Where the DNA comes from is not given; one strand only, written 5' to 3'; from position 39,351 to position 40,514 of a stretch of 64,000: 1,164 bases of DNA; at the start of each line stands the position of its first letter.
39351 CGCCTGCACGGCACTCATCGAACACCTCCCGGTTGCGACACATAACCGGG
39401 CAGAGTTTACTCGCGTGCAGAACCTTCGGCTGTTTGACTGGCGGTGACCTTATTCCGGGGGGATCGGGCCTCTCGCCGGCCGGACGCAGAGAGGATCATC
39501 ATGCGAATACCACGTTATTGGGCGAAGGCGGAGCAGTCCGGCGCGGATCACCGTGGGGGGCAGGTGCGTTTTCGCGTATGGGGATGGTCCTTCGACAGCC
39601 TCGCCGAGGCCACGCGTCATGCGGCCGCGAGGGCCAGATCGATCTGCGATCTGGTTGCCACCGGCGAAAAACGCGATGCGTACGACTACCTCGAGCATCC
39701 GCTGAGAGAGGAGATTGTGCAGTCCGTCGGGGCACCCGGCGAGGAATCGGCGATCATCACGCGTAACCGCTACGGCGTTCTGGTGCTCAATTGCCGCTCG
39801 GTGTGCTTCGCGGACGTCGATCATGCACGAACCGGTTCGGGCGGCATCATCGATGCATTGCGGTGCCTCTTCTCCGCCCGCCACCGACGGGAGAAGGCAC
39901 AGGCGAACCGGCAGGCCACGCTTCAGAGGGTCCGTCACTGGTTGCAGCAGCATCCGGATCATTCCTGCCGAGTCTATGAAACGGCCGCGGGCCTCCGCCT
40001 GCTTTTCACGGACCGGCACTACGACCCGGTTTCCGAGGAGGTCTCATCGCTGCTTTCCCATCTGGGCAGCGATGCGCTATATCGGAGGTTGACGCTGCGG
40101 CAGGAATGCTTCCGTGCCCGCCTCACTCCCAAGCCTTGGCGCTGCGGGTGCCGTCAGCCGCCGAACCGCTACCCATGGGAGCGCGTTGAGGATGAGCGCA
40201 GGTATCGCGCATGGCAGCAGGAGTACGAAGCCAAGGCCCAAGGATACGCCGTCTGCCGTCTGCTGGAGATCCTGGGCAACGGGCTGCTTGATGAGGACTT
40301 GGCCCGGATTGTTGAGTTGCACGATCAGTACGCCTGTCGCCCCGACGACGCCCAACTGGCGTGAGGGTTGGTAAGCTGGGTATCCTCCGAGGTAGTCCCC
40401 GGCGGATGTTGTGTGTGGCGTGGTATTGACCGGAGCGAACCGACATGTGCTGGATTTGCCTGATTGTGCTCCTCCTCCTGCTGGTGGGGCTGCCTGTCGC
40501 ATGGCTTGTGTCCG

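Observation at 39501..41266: Three-gene cassette of unassignable proteins riding behind a PIN toxin-antitoxin pair: candidate undescribed accessory or defence-type system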

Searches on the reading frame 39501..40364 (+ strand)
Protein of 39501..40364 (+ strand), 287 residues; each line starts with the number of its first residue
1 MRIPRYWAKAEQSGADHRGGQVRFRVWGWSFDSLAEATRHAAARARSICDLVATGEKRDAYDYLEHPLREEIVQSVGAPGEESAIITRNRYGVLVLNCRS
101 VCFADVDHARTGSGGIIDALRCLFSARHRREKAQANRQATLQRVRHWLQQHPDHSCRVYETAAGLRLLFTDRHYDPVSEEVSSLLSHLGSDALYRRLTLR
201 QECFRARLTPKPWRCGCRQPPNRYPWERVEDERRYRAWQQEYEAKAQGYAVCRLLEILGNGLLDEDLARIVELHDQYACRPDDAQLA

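Call 3: search_protein_families(library=pfam, proteins=[window:39501-40364:+], max_evalue=1)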
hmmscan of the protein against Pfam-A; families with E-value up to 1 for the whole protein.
window:39501-40364:+ (287 aa): 0 families

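Call 4: search_protein_families(library=padloc, proteins=[window:39501-40364:+], max_evalue=1)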
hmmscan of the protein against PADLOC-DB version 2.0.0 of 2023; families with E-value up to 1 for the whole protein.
window:39501-40364:+ (287 aa): 1 family
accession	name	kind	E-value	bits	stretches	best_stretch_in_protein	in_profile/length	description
PDLC03843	LeoC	-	0.0019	16.4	1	114-162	82-129/207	-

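Call 5: search_protein_families(library=ncbifam, proteins=[window:39501-40364:+], max_evalue=1)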
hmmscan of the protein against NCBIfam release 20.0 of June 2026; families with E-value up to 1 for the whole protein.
window:39501-40364:+ (287 aa): 0 families

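Call 6: find_homologous_proteins(query=window:39501-40364:+, max_evalue=0.001)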
Query window:39501-40364:+ (287 aa): 1776 proteins with E <= 0.001 among 8000 candidates; the best 120 are listed.
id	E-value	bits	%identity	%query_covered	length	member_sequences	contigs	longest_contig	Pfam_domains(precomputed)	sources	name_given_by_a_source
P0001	2.6e-194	662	100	100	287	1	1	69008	-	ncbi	-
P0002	2.2e-166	571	86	100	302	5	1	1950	-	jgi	-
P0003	4.2e-118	412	62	100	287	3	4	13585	-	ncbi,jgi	ncbi:MAG: hypothetical protein ACYS0H_17595 [Planctomycetota bacterium]|jgi:hypothetical protein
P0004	3.3e-115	403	62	100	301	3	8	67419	-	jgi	-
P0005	5.5e-115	402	61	100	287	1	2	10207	-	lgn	-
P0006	8.6e-113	395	61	100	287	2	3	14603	-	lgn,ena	-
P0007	2.7e-112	393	61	100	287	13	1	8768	-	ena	-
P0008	1.7e-111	390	61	100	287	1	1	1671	-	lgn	-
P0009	2.5e-111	390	59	100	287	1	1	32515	-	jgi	jgi:hypothetical protein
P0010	8.1e-111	388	57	100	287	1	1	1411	-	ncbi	-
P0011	1.7e-109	384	58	100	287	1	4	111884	-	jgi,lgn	-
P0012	1.8e-109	384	60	100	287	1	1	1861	-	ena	-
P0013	7.0e-107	375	57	98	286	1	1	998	-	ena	-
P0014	2.4e-106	373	58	100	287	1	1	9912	-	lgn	-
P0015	2.7e-106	373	59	100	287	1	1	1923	-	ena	-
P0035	2.4e-97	344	54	100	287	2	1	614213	-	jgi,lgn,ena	-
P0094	4.2e-89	317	50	100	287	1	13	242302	-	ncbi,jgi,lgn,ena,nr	ncbi:MAG TPA: hypothetical protein PKH24_00505 [Sedimentisphaerales bacterium]|jgi:hypothetical prot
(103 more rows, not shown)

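Call 13: find_encoding_contigs(protein=P0035, flank=8000, max_places=2)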
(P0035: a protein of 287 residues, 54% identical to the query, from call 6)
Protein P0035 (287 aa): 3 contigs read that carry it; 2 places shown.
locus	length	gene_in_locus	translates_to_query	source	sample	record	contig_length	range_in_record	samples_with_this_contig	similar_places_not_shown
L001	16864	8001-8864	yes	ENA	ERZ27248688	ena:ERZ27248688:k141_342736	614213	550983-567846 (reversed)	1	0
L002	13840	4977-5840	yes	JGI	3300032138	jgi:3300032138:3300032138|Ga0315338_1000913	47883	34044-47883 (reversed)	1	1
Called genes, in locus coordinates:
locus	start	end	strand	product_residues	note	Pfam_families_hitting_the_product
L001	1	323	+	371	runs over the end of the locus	PF12796:Ank_2 (weak), PF00023:Ank (faint), PF12796:Ank_2, PF13606:Ank_3 (faint), PF12796:Ank_2, PF13637:Ank_4 (weak), PF13857:Ank_5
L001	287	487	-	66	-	-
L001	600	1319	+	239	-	-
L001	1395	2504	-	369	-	-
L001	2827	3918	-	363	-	-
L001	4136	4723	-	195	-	-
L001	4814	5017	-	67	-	-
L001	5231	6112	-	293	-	PF23564:EF-hand_FSTL1 (faint), PF00036:EF-hand_1 (faint), PF13405:EF-hand_6 (faint), PF13499:EF-hand_7 (faint), PF13202:EF-hand_5 (faint)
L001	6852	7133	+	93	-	PF04316:FlgM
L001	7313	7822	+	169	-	PF01475:FUR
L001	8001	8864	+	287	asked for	-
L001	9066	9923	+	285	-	-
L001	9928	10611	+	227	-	-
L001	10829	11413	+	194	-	-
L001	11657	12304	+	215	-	PF12900:Pyridox_ox_2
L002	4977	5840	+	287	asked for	-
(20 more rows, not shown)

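Call 14: find_encoding_contigs(protein=P0094, flank=8000, max_places=2)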
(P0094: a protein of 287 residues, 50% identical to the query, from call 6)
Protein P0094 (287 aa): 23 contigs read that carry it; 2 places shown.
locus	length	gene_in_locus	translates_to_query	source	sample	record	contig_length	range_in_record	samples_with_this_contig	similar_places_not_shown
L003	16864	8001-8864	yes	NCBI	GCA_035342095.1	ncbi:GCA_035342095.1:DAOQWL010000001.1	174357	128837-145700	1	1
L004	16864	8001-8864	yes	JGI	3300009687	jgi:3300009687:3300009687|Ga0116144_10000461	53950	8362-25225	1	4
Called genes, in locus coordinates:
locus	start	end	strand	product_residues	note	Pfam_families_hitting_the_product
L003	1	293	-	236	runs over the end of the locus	PF00230:MIP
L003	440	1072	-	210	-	PF00999:Na_H_Exchanger, PF02080:TrkA_C (weak)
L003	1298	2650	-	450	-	PF01408:GFO_IDH_MocA, PF19051:GFO_IDH_MocA_C2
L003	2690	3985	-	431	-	PF00331:Glyco_hydro_10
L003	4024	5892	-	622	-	PF14100:DUF6807, PF06439:3keto-disac_hyd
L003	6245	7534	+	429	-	PF00144:Beta-lactamase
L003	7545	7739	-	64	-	-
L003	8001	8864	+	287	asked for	-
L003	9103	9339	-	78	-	-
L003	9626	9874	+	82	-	-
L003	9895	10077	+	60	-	-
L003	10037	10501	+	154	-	PF09970:DUF2204 (weak), PF19502:DUF6036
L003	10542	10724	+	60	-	PF10049:DUF2283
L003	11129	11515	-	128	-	-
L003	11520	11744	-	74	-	PF13711:DUF4160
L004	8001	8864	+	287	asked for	-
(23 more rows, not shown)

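Call 15: find_related_loci(query=A2, collection=genome_contigs, flank=6000)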
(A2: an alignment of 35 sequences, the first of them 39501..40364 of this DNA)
Query A2 (287 aa) in genome_contigs; peptide patterns used: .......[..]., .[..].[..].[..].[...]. (x = any residue, [..] = any of these).
599 stretches matched a pattern (row limit reached: there are more); 552 encode a relative of the query (tblastn E <= 1e-3); the best 80 are kept; 80 distinct loci.
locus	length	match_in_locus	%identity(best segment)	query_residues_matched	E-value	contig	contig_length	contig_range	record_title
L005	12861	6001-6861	55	1-287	1e-102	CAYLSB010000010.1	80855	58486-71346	MAG TPA_asm: uncultured Pirellulales bacterium isolate binchicken_co7_35 genome assembly, contig: NODE_575_length_80855_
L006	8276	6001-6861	51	1-287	4e-100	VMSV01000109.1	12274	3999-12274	MAG: Desulfobacteraceae bacterium isolate S2_4 k141_94552, whole genome shotgun sequence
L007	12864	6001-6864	52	1-287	2e-99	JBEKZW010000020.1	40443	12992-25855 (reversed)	MAG: Sedimentisphaerales bacterium isolate SPRUCE 79 SPRUCE_79_20, whole genome shotgun sequence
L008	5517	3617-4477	51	1-287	6e-96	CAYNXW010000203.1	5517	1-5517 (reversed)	MAG TPA_asm: uncultured Pirellulales bacterium isolate binchicken_co334_357 genome assembly, contig: NODE_29722_length_5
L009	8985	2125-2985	59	1-287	3e-115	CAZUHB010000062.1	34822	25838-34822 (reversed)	MAG TPA_asm: uncultured Phycisphaerales bacterium isolate binchicken_co97_479 genome assembly, contig: NODE_4933_length_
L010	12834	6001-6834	51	1-279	3e-95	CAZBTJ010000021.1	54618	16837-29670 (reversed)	MAG TPA_asm: uncultured Pirellulales bacterium isolate SRP191223_co1_250 genome assembly, contig: NODE_355_length_54618_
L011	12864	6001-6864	49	1-287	8e-94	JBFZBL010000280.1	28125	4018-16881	MAG: Phycisphaerae bacterium isolate PPR_0493 k121_3058169, whole genome shotgun sequence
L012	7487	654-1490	52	1-279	5e-93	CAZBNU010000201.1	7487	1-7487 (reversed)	MAG TPA_asm: uncultured Nitrospirales bacterium isolate binchicken_co42_482 genome assembly, contig: NODE_17930_length_7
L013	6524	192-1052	49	1-287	6e-92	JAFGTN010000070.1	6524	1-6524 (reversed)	MAG: Pirellulales bacterium isolate Zod_Metabat.975 k87_1097098, whole genome shotgun sequence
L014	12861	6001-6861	48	1-287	5e-89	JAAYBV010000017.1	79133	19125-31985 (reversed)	MAG: Phycisphaerae bacterium isolate AS06rmzACSIP_359 44114_AS06, whole genome shotgun sequence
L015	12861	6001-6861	50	1-287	5e-88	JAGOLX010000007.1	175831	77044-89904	MAG: Phycisphaerae bacterium isolate Go_SlDig_bin_445 Go_SlDig_130_length_175831_cov_11.677298, whole genome shotgun seq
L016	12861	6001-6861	53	1-287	2e-87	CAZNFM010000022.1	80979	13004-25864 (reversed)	MAG TPA_asm: uncultured Planctomycetaceae bacterium isolate SRP278314_co1_347 genome assembly, contig: NODE_374_length_8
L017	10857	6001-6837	52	1-279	4e-87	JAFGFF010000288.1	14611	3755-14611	MAG: Pirellulales bacterium isolate Zod_Metabat.1299 k87_8286073, whole genome shotgun sequence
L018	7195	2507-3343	47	1-279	8e-87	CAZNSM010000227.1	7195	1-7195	MAG TPA_asm: uncultured Pirellulales bacterium isolate binchicken_co43_162 genome assembly, contig: NODE_18145_length_71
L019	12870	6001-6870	48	1-287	2e-86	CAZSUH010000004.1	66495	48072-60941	MAG TPA_asm: uncultured Verrucomicrobiota bacterium isolate SRP192927_co6_704 genome assembly, contig: NODE_487_length_6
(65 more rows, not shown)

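Call 19: predict_structure(alignment_id=A2)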
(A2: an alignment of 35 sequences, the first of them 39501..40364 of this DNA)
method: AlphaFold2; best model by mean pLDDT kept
length: 287 residues; sequences in the alignment: 35
mean_pLDDT: 90.3   pTM: 0.85
mean pLDDT of the five models: 90.3, 89.9, 88.6, 88.4, 87.5
residues with pLDDT >= 90: 207; 70-90: 67; 50-70: 12; < 50: 1
segments of 3 or more residues with pLDDT < 50: none
pLDDT, mean of each block of 10 residues (from residue 1): 93 91 91 96 91 78 72 91 94 95 91 68 82 91 95 95 95 96 94 90 95 91 90 95 94 94 88 94 86
secondary structure, 60 per line:
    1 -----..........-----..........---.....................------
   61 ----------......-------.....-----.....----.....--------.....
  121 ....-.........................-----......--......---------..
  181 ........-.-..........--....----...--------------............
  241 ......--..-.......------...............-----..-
elements in order: E6-15 E21-30 H34-54 E71-76 E84-88 E94-98 E103-107 H116-124 H126-150 E156-161 E164-169 H179-188 H192-201 E204-207 H229-246 E252-258 H265-278

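Call 22: search_solved_structures(query=A2, max_evalue=10, show_alignments=2)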
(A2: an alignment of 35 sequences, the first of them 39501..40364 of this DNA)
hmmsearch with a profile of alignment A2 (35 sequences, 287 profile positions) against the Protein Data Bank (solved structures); distinct sequences matched with E-value up to 10: 0.

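Call 23: search_protein_families(library=phrogs, proteins=[window:39501-40364:+], max_evalue=1)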
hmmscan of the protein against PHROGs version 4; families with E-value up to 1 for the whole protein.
window:39501-40364:+ (287 aa): 1 family
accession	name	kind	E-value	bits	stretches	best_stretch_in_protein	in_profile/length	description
phrog_7097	-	unknown function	0.19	12.5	1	174-214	20-59/102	-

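Call 27: search_protein_families(library=pfam, alignment_id=A2, max_evalue=5)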
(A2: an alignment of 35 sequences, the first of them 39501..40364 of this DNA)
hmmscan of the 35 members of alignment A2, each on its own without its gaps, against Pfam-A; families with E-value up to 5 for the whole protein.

A. member 1, window:39501-40364:+ (287 aa): 0 families

B. families by the number of members that match (of 35 scanned): 12 families
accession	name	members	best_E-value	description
PF12434.13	Malate_DH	2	0.49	Malate dehydrogenase enzyme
PF21834.1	DUF6894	1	0.0021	Domain of unknown function (DUF6894)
PF03889.18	ArfA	1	0.031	Alternative ribosome-rescue factor A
PF06064.16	Gam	1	0.12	Host-nuclease inhibitor protein Gam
PF24767.1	UBA_At5g58720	1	0.13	At5g58720 UBA-like domain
PF12873.12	DUF3825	1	0.15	Domain of unknown function (DUF3825)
PF24556.1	SH3_Myosin-XVIIIa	1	0.16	Unconventional myosin-XVIIIa SH3 domain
PF14540.12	NTF-like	1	0.17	Nucleotidyltransferase-like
PF19661.4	DUF6164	1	0.19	Family of unknown function (DUF6164)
PF20239.3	DUF6596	1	0.24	Family of unknown function (DUF6596)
PF25310.1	VG15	1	0.73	VG15 protein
PF11663.14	Toxin_YhaV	1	1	Toxin with endonuclease activity, of toxin-antitoxin system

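Call 29: fold_search(model_id=the predicted structure, library=pdb)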
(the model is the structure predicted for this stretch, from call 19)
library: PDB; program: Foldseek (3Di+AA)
matches with E <= 10: 257; with E <= 0.001: 0
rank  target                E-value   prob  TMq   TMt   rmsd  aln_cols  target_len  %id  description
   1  5ehl                  3.1e-01  0.08  0.13  0.13  12.0       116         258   16  Rapid Discovery of Pyrido[3,4-d]pyrimidine Inhibitors of Monopolar Spindle kinase 1 (MPS1) Using a Structure-Based Hydri (released 2016-11-09)
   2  5l2t                  3.7e-01  0.10  0.11  0.11  12.1       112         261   16  The X-ray co-crystal structure of human CDK6 and Ribociclib. (released 2016-08-24)
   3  2r9l_A                4.4e-01  0.11  0.23  0.23  15.8       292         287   14  Polymerase Domain from Mycobacterium tuberculosis Ligase D in complex with DNA (released 2008-01-08)
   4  2atz                  5.8e-01  0.10  0.19  0.27  15.2       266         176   10  Crystal structure of protein HP0184 from Helicobacter pylori (released 2005-10-11)
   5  5l2i                  6.5e-01  0.08  0.10  0.11  12.5       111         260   16  The X-ray co-crystal structure of human CDK6 and Palbociclib. (released 2016-08-24)
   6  5n84                  7.3e-01  0.07  0.10  0.11  12.6       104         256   18  TTK kinase domain in complex with Mps-BAY2b (released 2017-05-31)
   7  5nzz_C                7.7e-01  0.02  0.08  0.08  18.5       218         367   11  Crystal structure of phosphorylated p38aMAPK in complex with TAB1 (released 2018-05-30)
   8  1jpa_B                8.7e-01  0.07  0.09  0.09  14.0       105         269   12  Crystal Structure of unphosphorylated EphB2 receptor tyrosine kinase and juxtamembrane region (released 2001-10-03)
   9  6n6o                  8.7e-01  0.06  0.12  0.13  12.1       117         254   15  Crystal structure of the human TTK in complex with an inhibitor (released 2019-05-15)
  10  4lrx_C                9.7e-01  0.60  0.14  0.13   3.8        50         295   20  Crystal Structure of the E.coli DhaR(N)-DhaK complex (released 2014-01-29)
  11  4lry_C                1.0e+00  0.60  0.14  0.13   3.9        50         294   20  Crystal Structure of the E.coli DhaR(N)-DhaK(T79L) complex (released 2014-01-29)
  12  2iry_B                1.1e+00  0.04  0.17  0.17  16.8       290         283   15  Crystal Structure of the Polymerase Domain from Mycobacterium tuberculosis Ligase D with dGTP and Manganese. (released 2007-01-02)
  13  2ae3_B                1.1e+00  0.04  0.08  0.05  18.6       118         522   14  Glutaryl 7-Aminocephalosporanic Acid Acylase: mutational study of activation mechanism (released 2006-01-24)
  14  7nqf_B                1.2e+00  0.16  0.22  0.28   9.1       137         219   14  Prim-Pol Domain of CRISPR-associated Prim-Pol (CAPP) from Marinitoga sp. 1137 with dsDNA (released 2022-05-04)
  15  3txo                  1.2e+00  0.08  0.10  0.09  13.1       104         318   12  PKC eta kinase in complex with a naphthyridine (released 2011-11-30)
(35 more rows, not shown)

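Call 32: find_encoding_contigs(protein=P0001, flank=10000, max_places=3)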
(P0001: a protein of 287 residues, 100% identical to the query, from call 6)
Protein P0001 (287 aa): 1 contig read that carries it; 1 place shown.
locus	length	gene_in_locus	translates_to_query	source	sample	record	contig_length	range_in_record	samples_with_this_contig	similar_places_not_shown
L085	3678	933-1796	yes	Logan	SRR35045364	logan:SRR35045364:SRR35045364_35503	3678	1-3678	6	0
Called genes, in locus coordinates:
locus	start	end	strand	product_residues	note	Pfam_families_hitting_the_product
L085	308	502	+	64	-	-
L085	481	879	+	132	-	PF01850:PIN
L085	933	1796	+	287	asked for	-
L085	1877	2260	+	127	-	-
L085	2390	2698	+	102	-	PF12773:DZR (weak)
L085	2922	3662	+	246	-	PF00588:SpoU_methylase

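Call 33: find_encoding_contigs(protein=P0004, flank=6000, max_places=3)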
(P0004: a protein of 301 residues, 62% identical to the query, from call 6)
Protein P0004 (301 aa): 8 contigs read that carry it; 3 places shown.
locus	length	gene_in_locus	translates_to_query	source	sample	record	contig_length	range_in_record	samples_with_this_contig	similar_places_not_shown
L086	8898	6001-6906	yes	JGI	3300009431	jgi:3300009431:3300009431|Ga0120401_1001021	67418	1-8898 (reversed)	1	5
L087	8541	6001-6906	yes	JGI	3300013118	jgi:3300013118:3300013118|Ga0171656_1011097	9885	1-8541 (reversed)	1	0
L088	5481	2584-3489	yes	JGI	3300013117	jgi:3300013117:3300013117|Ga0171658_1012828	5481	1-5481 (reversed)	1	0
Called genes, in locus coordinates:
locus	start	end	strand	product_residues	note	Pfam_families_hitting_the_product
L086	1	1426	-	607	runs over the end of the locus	PF16126:DUF4838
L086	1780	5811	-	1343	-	PF02838:Glyco_hydro_20b, PF00728:Glyco_hydro_20, PF00754:F5_F8_type_C, PF22633:F5_F8_type_C_2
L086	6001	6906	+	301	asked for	-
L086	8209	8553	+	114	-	PF05635:23S_rRNA_IVP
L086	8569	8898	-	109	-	?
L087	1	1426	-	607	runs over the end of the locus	PF16126:DUF4838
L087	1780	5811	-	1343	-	PF02838:Glyco_hydro_20b, PF00728:Glyco_hydro_20, PF00754:F5_F8_type_C, PF22633:F5_F8_type_C_2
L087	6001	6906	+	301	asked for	-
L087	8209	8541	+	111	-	?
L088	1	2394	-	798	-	?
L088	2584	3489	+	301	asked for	-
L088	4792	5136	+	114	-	PF05635:23S_rRNA_IVP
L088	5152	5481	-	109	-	?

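Call 34: find_encoding_contigs(protein=P0003, flank=6000, max_places=3)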
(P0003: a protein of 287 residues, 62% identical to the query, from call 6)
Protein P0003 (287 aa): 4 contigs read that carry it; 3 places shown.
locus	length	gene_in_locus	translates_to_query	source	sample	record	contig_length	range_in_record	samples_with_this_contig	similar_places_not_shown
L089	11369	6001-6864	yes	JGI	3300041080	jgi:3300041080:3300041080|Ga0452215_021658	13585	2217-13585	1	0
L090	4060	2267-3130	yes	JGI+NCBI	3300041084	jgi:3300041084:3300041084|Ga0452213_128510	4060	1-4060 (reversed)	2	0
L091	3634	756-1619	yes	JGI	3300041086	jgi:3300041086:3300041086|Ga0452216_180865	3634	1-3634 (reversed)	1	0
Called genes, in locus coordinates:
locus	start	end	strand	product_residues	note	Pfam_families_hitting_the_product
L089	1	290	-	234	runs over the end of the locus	PF12728:HTH_17, PF02861:Clp_N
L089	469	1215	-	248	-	PF00795:CN_hydrolase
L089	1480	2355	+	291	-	PF12146:Hydrolase_4, PF00561:Abhydrolase_1, PF12697:Abhydrolase_6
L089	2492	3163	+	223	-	PF01370:Epimerase (faint), PF05368:NmrA, PF13460:NAD_binding_10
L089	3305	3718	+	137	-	-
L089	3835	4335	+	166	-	-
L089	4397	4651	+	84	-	-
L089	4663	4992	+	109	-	-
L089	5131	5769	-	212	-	-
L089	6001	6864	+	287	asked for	-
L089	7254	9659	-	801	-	PF05048:NosD (weak), PF13229:Beta_helix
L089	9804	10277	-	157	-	PF00334:NDK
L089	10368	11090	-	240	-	PF00691:OmpA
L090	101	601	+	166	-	-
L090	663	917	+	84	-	-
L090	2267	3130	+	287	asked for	-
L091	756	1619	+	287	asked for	-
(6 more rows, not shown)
